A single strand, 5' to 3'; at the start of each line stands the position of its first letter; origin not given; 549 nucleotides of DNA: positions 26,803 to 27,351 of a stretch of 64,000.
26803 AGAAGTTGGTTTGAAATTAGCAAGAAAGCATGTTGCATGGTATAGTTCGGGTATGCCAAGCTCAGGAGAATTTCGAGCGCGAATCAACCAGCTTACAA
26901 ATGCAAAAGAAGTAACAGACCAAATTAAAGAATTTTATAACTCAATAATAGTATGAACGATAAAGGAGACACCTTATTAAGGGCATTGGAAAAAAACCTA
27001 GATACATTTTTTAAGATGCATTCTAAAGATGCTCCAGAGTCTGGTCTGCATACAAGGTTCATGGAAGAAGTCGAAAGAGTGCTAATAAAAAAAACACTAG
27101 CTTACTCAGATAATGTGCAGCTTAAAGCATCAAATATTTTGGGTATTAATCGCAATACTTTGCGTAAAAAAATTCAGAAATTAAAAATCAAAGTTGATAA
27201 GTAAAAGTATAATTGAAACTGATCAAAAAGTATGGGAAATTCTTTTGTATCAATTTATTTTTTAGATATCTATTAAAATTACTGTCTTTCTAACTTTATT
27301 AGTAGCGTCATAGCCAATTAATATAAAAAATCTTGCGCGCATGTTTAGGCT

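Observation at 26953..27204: dusB-coupled stand-alone Fis-like gene that looks like a severed NtrC tail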

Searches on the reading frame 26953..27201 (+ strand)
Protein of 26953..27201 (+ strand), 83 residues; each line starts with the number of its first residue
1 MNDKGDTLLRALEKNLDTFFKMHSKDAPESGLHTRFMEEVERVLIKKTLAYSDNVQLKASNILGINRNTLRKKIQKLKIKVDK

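Call 3: search_protein_families(library=pfam, proteins=[window:26953-27201:+], max_evalue=0.1)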
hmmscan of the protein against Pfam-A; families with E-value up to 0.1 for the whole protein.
window:26953-27201:+ (83 aa): 1 family
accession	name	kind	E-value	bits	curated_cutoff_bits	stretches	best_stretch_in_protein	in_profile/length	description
PF02954.25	HTH_8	-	1.2e-12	47.8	22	1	37-77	2-42/42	Bacterial regulatory protein, Fis family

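Call 4: search_protein_families(library=ncbifam, proteins=[window:26953-27201:+], max_evalue=0.1)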
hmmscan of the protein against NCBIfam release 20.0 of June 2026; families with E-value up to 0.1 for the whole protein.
window:26953-27201:+ (83 aa): 11 families
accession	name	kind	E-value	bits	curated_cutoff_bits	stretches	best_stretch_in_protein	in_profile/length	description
NF002517.0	PRK01905.1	equivalog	9.6e-13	48.5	122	1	10-76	8-73/77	Fis family transcriptional regulator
NF001659.0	PRK00430.1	equivalog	1.9e-10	41.4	99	1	9-78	28-96/98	DNA-binding transcriptional regulator Fis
TIGR01818.1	ntrC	equivalog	9e-10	37.9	558.6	1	11-77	398-463/463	nitrogen regulation protein NR(I)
NF050807.1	TransRegFlbDCaul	equivalog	3.2e-05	23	750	1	24-77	385-438/454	sigma-54-dependent transcriptional regulator FlbD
NF041552.1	TF_PrdR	equivalog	8.9e-05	21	795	1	34-76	533-575/577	sigma-54 dependent transcriptional regulator PrdR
TIGR02915.1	PEP_resp_reg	equivalog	0.00033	19.6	502.6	1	31-80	395-445/445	PEP-CTERM-box response regulator transcription factor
NF008176.1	PRK10923.1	equivalog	0.0019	16.9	620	1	33-79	422-468/469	nitrogen regulation protein NR(I)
NF008485.2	PRK11388.1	equivalog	0.0038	15.6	551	1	25-81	582-639/643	dihydroxyacetone kinase operon transcriptional regulator DhaR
NF049963.1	RespRegFlgRCampy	domain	0.0086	15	750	1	33-78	383-428/429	fla regulon two-component system response regulator FlgR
NF008622.0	PRK11608.1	equivalog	0.016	14.2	529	1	24-82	269-328/329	phage shock protein operon transcriptional activator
TIGR00122.1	birA_repr_reg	equivalog_domain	0.096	12.6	70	0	58-78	18-38/69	biotin operon repressor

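Call 5: find_homologous_proteins(query=window:26953-27201:+, max_evalue=0.001)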
Query window:26953-27201:+ (83 aa): 74 proteins with E <= 0.001 among 114 candidates.
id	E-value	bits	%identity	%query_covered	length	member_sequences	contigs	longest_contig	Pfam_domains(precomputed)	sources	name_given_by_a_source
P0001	5.0e-44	165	98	100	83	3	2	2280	PF02954.26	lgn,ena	-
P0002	2.6e-31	125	75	96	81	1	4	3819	PF02954.26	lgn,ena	-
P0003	2.7e-29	118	72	95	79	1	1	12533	PF02954.26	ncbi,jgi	ncbi:MAG: hypothetical protein DGJ47_000867 [Rickettsiaceae bacterium]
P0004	1.1e-28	116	70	95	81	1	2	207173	PF02954.26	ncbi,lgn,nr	ncbi:MAG: hypothetical protein H6909_03040 [Rickettsiaceae bacterium]|nr:hypothetical protein [Ricke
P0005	1.7e-27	113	68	98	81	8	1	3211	PF02954.26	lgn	-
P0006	6.0e-23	98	70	88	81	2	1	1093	PF02954.26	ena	-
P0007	2.7e-22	96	71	83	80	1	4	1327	PF02954.26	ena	-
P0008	2.8e-14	71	51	90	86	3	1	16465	PF02954.26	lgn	-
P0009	8.0e-14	69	52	90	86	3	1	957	PF02954.26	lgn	-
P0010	8.4e-14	69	52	90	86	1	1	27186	PF02954.26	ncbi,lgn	-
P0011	1.2e-10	59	58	71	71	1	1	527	PF02954.26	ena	-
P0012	7.4e-9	54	45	88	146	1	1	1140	PF02954.26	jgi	jgi:Fis family transcriptional regulator, factor for inversion stimulation protein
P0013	1.0e-8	53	42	94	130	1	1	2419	PF02954.26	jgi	jgi:DNA-binding protein Fis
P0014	1.1e-8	53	42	94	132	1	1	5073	PF02954.26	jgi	jgi:DNA-binding protein Fis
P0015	1.1e-8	53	42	94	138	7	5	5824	PF02954.26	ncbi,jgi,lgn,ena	jgi:DNA-binding protein Fis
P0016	1.2e-8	53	42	94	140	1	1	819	PF02954.26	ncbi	-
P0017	1.2e-8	53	42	94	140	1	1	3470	PF02954.26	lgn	-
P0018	1.4e-8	53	43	92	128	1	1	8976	PF02954.26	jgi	jgi:two-component system nitrogen regulation response regulator GlnG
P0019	1.6e-8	52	42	94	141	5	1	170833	PF02954.26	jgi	jgi:DNA-binding protein Fis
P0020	1.7e-8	52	42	94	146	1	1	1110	PF02954.26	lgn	-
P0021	2.0e-8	52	46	84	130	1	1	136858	PF02954.26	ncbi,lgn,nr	ncbi:MAG TPA: helix-turn-helix domain-containing protein [Alphaproteobacteria bacterium]|nr:helix-tu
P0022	2.2e-8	52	42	94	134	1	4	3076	PF02954.26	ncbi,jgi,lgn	ncbi:MAG: helix-turn-helix domain-containing protein [Pseudomonadota bacterium]|jgi:Fis family trans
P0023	2.2e-8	52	45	86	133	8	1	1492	PF02954.26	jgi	jgi:two-component system nitrogen regulation response regulator GlnG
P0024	2.5e-8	52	42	94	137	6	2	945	PF02954.26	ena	-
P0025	3.1e-8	52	43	89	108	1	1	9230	PF02954.26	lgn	-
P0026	3.6e-8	51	42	95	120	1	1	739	PF02954.26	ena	-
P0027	4.2e-8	51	42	93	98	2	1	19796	PF02954.26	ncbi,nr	ncbi:MAG: hypothetical protein COY40_05450 [Alphaproteobacteria bacterium CG_4_10_14_0_8_um_filter_5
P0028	4.8e-8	51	43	87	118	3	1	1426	PF02954.26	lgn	-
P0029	5.0e-8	51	41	95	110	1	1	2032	PF02954.26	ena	-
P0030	3.0e-7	48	41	92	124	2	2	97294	PF02954.26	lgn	-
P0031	4.9e-7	48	45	94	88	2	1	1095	PF02954.26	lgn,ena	-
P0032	8.8e-7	47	36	73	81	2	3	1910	PF02954.26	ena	-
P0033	1.0e-6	47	60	51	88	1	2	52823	PF02954.26,PF06322.18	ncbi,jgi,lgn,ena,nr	ncbi:MAG: Fis family transcriptional regulator [Nitrospinota bacterium]|nr:Fis family transcriptiona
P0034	1.0e-6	47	53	87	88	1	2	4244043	PF02954.26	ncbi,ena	-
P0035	1.5e-6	46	34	73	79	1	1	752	PF02954.26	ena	-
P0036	1.9e-6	46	60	51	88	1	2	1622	PF02954.26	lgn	-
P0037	3.1e-6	45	34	73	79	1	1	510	PF02954.26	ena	-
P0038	3.6e-6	45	47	84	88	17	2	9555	PF02954.26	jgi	jgi:DNA-binding protein Fis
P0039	3.7e-6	45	44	84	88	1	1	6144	PF02954.26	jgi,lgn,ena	-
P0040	4.6e-6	45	47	84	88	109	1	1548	PF02954.26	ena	-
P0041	7.2e-6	44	47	84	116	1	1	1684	PF02954.26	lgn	-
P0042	7.9e-6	44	63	58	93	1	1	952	PF02954.26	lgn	-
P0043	8.2e-6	44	34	73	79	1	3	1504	PF02954.26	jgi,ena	-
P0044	9.1e-6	44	41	84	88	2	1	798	PF02954.26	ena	-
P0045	1.1e-5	44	44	84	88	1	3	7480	PF02954.26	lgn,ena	-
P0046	1.2e-5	43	47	87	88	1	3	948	PF02954.26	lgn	-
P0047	1.2e-5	43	49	83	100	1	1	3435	PF02954.26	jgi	jgi:DNA-binding protein Fis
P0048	1.3e-5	43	53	59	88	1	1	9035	PF02954.26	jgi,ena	-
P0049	1.3e-5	43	47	83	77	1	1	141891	PF02954.26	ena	-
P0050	1.4e-5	43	49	83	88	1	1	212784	PF02954.26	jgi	jgi:Fis family transcriptional regulator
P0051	1.4e-5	43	50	83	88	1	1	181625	PF02954.26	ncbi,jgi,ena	ncbi:MAG: helix-turn-helix domain-containing protein [Nitrospinales bacterium]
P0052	1.7e-5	43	33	73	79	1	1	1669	PF02954.26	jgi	jgi:Fis family transcriptional regulator, factor for inversion stimulation protein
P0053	1.8e-5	43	49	83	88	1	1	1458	PF02954.26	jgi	jgi:Fis family transcriptional regulator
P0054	2.6e-5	42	44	84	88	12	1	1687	PF02954.26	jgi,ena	-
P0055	3.2e-5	42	37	90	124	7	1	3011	PF02954.26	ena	-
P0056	3.4e-5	42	47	87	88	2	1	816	PF02954.26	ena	-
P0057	4.4e-5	42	54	63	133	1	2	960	PF02954.26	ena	-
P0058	6.3e-5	41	39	89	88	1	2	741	PF02954.26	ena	-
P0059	6.4e-5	41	41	84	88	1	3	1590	PF02954.26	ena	-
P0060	6.5e-5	41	51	61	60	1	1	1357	PF02954.26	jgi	-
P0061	7.1e-5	41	37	84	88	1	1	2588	PF02954.26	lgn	-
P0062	7.4e-5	41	45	78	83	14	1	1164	PF02954.26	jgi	jgi:DNA-binding protein Fis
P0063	8.0e-5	41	56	63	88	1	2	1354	PF02954.26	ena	-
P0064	1.3e-4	40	48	63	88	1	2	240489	PF02954.26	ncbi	-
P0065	1.4e-4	40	44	84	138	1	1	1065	PF02954.26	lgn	-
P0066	1.5e-4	40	41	83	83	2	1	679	PF02954.26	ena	-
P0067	2.2e-4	39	44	87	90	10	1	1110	PF02954.26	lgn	-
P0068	2.7e-4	39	51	59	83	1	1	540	PF02954.26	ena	-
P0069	3.7e-4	39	46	83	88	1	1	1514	PF02954.26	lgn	-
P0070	4.7e-4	38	54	60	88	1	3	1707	PF02954.26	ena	-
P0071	5.6e-4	38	47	66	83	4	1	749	PF02954.26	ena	-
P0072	6.2e-4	38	38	83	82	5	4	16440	PF02954.26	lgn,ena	-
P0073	7.1e-4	38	53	54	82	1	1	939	PF02954.26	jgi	jgi:Fis family transcriptional regulator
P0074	8.0e-4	38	45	87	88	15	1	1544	PF02954.26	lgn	-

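Call 8: find_encoding_contigs(protein=P0004, flank=6000, max_places=3)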
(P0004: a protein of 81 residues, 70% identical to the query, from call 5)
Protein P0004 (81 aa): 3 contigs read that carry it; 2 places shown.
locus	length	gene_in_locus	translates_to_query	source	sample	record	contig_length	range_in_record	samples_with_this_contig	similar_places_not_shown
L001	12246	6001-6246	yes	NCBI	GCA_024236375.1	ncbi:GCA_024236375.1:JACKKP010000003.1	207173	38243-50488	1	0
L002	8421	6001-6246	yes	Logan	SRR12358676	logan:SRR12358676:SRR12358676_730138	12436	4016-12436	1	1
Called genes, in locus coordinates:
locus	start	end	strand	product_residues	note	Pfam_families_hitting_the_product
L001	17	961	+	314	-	PF00698:Acyl_transf_1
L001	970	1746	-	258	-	PF00561:Abhydrolase_1 (weak), PF02230:Abhydrolase_2 (faint), PF05728:UPF0227 (weak), PF12146:Hydrolase_4, PF12697:Abhydrolase_6 (weak), PF00326:Peptidase_S9 (weak)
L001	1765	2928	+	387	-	PF13439:Glyco_transf_4, PF13579:Glyco_trans_4_4 (weak), PF13477:Glyco_trans_4_2 (weak), PF00534:Glycos_transf_1, PF13692:Glyco_trans_1_4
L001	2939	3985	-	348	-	PF01594:AI-2E_transport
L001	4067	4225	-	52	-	-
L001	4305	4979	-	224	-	PF02622:DUF179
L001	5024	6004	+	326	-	PF01207:Dus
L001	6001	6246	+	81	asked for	PF02954:HTH_8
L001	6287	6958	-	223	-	PF13717:Zn_ribbon_4, PF13719:Zn_ribbon_5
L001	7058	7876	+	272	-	PF14805:THDPS_N_2, PF25084:LbH_EIF2B (weak), PF25087:GMPPB_C (faint), PF00132:Hexapep (weak), PF14602:Hexapep_2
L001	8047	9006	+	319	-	-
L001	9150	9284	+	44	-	-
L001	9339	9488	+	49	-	-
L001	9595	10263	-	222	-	PF00814:TsaD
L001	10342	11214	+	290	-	PF13793:Pribosyltran_N, PF00156:Pribosyltran, PF14572:Pribosyl_synth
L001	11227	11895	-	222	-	-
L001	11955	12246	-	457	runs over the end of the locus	-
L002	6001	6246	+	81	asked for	PF02954:HTH_8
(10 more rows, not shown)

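Call 9: find_encoding_contigs(protein=P0010, flank=6000, max_places=3)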
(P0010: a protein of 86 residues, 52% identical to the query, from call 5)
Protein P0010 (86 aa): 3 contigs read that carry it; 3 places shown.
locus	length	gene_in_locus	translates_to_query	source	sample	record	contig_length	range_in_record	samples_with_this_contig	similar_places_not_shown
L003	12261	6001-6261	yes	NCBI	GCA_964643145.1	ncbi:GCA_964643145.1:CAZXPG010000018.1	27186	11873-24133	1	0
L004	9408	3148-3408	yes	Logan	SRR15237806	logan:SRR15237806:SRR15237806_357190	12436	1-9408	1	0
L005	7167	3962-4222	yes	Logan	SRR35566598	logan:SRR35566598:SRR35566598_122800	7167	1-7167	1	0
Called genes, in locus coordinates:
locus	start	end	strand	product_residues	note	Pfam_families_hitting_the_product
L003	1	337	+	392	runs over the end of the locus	PF00712:DNA_pol3_beta, PF02767:DNA_pol3_beta_2, PF02768:DNA_pol3_beta_3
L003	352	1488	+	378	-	PF02463:SMC_N, PF13175:AAA_15 (faint), PF13476:AAA_23 (weak), PF13304:AAA_21 (weak)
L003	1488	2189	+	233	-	PF01909:NTP_transf_2, PF18765:Polbeta, PF08780:NTase_sub_bind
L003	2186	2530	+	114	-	-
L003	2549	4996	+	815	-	PF02518:HATPase_c, PF00204:DNA_gyraseB, PF01751:Toprim, PF21249:GyrB_hook (weak), PF18053:GyrB_insert (weak), PF00986:DNA_gyraseB_C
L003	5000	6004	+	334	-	PF01207:Dus, PF01180:DHO_dh (faint), PF01791:DeoC (faint)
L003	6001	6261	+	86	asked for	PF02954:HTH_8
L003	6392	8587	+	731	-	PF19312:NtrY_N, PF00672:HAMP, PF00989:PAS, PF00512:HisKA, PF02518:HATPase_c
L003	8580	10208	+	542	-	-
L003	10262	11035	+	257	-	PF00535:Glycos_transf_2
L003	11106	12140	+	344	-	PF01370:Epimerase, PF04321:RmlD_sub_bind, PF16363:GDP_Man_Dehyd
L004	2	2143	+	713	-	?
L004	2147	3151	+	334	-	PF01207:Dus, PF01180:DHO_dh (faint), PF01791:DeoC (faint)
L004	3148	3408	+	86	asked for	PF02954:HTH_8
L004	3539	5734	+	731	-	PF19312:NtrY_N, PF00672:HAMP, PF00989:PAS, PF00512:HisKA, PF02518:HATPase_c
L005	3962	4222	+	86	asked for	PF02954:HTH_8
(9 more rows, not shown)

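Call 10: find_encoding_contigs(protein=P0019, flank=6000, max_places=3)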
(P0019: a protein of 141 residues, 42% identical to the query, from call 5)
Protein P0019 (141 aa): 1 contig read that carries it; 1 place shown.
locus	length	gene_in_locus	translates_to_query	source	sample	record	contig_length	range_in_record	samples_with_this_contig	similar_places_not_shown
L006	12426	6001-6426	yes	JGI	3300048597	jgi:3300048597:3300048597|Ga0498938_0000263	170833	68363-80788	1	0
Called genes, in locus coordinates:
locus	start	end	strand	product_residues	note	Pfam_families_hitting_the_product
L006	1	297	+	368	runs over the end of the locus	PF03739:LptF_LptG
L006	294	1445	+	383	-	PF03739:LptF_LptG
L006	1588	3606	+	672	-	PF04453:LptD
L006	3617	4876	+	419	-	PF13623:SurA_N_2 (faint), PF13624:SurA_N_3 (weak), PF09312:SurA_N, PF13616:Rotamase_3, PF00639:Rotamase, PF13145:Rotamase_2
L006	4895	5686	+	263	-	PF00398:RrnaAD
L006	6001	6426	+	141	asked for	PF02954:HTH_8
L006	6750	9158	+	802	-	PF19312:NtrY_N, PF00672:HAMP, PF00512:HisKA, PF02518:HATPase_c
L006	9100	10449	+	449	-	PF00072:Response_reg, PF00158:Sigma54_activat, PF13191:AAA_16 (faint), PF14532:Sigma54_activ_2, PF25601:AAA_lid_14, PF02954:HTH_8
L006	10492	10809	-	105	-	-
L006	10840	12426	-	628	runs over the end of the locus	PF13623:SurA_N_2, PF13624:SurA_N_3, PF13145:Rotamase_2, PF13616:Rotamase_3, PF00639:Rotamase, PF13145:Rotamase_2 (weak)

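Call 12: find_related_loci(query=A1, collection=genome_contigs, flank=6000)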
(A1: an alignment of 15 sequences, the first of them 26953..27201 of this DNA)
Query A1 (83 aa) in genome_contigs; peptide patterns used: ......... (x = any residue, [..] = any of these).
600 stretches matched a pattern (row limit reached: there are more); 590 encode a relative of the query (tblastn E <= 1e-3); the best 80 are kept; 80 distinct loci.
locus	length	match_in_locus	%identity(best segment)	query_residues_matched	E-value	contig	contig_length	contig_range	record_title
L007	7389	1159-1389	61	4-80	1e-27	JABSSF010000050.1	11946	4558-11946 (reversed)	MAG: Rickettsiaceae bacterium isolate DT_105 DT-Rickettsiaceae-1_scaffold_50, whole genome shotgun sequence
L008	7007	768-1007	64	1-79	2e-27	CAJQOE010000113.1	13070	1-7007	MAG: uncultured Rickettsiaceae bacterium isolate 10_20180426_Bin_METABAT_89_1 genome assembly, contig: c_000023439963, w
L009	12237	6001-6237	61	1-79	5e-27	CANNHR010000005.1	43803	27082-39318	MAG: Rickettsiales bacterium isolate ZH-3nov15-86 genome assembly, contig: ZH-3Nov15-86.fna-C5, whole genome shotgun seq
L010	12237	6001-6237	58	1-79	3e-26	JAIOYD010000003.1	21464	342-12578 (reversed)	MAG: Rickettsiaceae bacterium isolate Tobar12m-G5 Tobar12m-C1731, whole genome shotgun sequence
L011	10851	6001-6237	58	1-79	5e-26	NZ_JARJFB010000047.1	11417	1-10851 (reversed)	Candidatus Megaera venefica strain Sr 2-6 Mvenefica_047, whole genome shotgun sequence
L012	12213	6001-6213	54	7-77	2e-23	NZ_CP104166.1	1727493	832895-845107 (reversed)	Candidatus Megaera polyxenophila isolate SAG 25.80_endo chromosome, complete genome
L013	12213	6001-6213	54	7-77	2e-23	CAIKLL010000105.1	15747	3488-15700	MAG: uncultured Rickettsiales bacterium isolate ErkenSummer_bin-4287 genome assembly, contig: bin-4287:105/216, whole ge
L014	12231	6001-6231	56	1-75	4e-23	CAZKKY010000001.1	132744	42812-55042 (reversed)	MAG TPA_asm: uncultured Rickettsiaceae bacterium isolate SRP285395_co1_28 genome assembly, contig: NODE_94_length_132744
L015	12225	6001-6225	52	7-81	1e-20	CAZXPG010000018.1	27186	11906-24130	MAG TPA_asm: uncultured Rickettsiales bacterium isolate SRP329715_co2_363 genome assembly, contig: NODE_3602_length_2718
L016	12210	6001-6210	50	1-69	5e-20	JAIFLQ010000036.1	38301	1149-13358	MAG: Rickettsia sp. isolate bin_208 scaffold_3031, whole genome shotgun sequence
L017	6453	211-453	48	3-83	2e-19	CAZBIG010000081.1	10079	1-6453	MAG TPA_asm: uncultured Neomegalonema sp. isolate SRP128890_co1_203 genome assembly, contig: NODE_9642_length_10079_cov_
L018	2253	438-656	47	11-83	1e-17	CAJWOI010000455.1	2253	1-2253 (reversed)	MAG TPA_asm: uncultured Alphaproteobacteria bacterium isolate ERR599062_bin.76_MetaBAT_v2.12.1_MAG genome assembly, cont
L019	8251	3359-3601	46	3-83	3e-17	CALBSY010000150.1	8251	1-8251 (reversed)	MAG TPA_asm: uncultured Alphaproteobacteria bacterium isolate SRR7515930_bin.124_CONCOCT_v1.1_MAG genome assembly, conti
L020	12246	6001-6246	41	2-83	9e-17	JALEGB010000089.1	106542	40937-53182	MAG: Neomegalonema sp. isolate CC_bin1 k97_172093, whole genome shotgun sequence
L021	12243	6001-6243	44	3-83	2e-18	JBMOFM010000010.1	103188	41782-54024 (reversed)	MAG: Alphaproteobacteria bacterium isolate Deming_bin.231 contig236, whole genome shotgun sequence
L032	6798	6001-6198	48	16-81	2e-15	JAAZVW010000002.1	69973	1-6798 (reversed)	MAG: Proteobacteria bacterium isolate KhW_metabat.34 KhW_C28, whole genome shotgun sequence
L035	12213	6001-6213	46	12-82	4e-15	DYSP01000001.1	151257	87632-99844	MAG TPA_asm: Candidatus Odyssella sp. isolate SulCav_PC08_3_38_13 SulCav_PC08-3_7_length_151257_cov_7.988267, whole geno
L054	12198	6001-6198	44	11-76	3e-14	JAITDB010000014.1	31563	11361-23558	MAG: Holosporaceae bacterium isolate Nm470_bin114 k119_9209, whole genome shotgun sequence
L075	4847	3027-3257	35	1-77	1e-12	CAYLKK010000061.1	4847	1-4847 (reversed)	MAG TPA_asm: uncultured Alphaproteobacteria bacterium isolate SRP315200_co2_804 genome assembly, contig: NODE_33340_leng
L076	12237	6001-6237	40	1-80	8e-13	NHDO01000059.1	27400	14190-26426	MAG: Proteobacteria bacterium TMED61 47319, whole genome shotgun sequence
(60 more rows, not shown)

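Call 34: search_protein_representatives(alignment_id=A1)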
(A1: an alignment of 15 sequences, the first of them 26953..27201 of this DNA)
Query: 15 sequences, 86 profile positions. Proteins with E-value up to 0.001 (for the whole library): 10045; up to 1e-10: 2684; up to 1e-30: 1. The best 150 are listed.
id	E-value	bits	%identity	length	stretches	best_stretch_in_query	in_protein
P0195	3.1e-33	130.0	-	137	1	1-86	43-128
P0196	3.4e-30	120.3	-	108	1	8-86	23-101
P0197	6.4e-30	119.4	-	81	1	8-83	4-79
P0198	2.3e-28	114.4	-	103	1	5-85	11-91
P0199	4.1e-28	113.6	-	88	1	7-84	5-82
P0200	5.0e-28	113.3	-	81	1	6-85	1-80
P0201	8.3e-28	112.6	-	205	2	13-84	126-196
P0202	8.7e-28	112.6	-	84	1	6-85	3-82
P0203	9.4e-28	112.5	-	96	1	3-82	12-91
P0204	1.1e-27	112.3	-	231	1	4-86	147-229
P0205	1.5e-27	111.8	-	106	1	9-84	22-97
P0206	1.7e-27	111.7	-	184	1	8-85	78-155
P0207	4.0e-27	110.4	-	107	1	7-85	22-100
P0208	7.5e-27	109.6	-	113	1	10-85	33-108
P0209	8.7e-27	109.4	-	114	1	9-85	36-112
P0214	1.9e-26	108.3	-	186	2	5-78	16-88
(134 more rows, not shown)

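Call 35: predict_structure(alignment_id=A1)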
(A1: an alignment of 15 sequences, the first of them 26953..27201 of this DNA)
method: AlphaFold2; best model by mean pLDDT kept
length: 83 residues; sequences in the alignment: 15
mean_pLDDT: 88.0   pTM: 0.71
mean pLDDT of the five models: 88.0, 87.7, 87.6, 86.8, 86.6
residues with pLDDT >= 90: 45; 70-90: 32; 50-70: 5; < 50: 1
segments of 3 or more residues with pLDDT < 50: none
pLDDT, mean of each block of 10 residues (from residue 1): 72 87 81 89 95 95 96 94 68
secondary structure, 60 per line:
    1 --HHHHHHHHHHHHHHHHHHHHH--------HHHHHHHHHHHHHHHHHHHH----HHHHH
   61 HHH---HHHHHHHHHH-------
elements in order: H3-23 H32-51 H56-63 H67-76
